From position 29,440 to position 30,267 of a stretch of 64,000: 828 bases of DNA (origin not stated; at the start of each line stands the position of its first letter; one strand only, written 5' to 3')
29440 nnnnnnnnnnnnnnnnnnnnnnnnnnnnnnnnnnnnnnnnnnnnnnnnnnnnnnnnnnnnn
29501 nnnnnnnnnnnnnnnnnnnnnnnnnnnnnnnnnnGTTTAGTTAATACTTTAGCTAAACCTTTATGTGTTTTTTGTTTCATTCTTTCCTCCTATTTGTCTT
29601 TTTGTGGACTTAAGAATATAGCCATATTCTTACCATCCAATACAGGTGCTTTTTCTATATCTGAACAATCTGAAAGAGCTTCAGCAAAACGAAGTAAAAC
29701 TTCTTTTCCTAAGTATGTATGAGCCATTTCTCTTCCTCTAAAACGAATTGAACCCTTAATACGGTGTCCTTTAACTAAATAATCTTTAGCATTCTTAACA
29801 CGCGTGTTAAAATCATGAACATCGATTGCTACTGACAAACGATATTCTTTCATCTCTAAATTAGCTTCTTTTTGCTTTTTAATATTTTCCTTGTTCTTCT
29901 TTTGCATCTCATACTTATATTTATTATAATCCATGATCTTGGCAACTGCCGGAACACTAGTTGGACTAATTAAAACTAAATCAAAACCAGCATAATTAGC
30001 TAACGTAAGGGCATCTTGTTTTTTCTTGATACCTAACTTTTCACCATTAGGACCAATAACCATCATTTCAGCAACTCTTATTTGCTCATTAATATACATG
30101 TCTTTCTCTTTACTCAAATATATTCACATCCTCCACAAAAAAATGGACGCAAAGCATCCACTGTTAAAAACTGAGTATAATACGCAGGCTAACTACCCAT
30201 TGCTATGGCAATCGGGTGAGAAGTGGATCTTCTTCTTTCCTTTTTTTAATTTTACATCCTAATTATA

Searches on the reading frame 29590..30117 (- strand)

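Call 21: search_protein_families(library=pfam, proteins=[window:29590-30117:-], max_evalue=0.001)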
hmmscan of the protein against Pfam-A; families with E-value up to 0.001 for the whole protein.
window:29590-30117:- (175 aa): 2 families
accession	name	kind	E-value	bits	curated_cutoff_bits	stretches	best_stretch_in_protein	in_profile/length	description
PF00707.27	IF3_C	-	1.8e-29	101.9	34.8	1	88-172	2-86/86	Translation initiation factor IF-3, C-terminal domain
PF05198.21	IF3_N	-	1.1e-26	93.3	26.9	1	9-78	1-70/70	Translation initiation factor IF-3, N-terminal domain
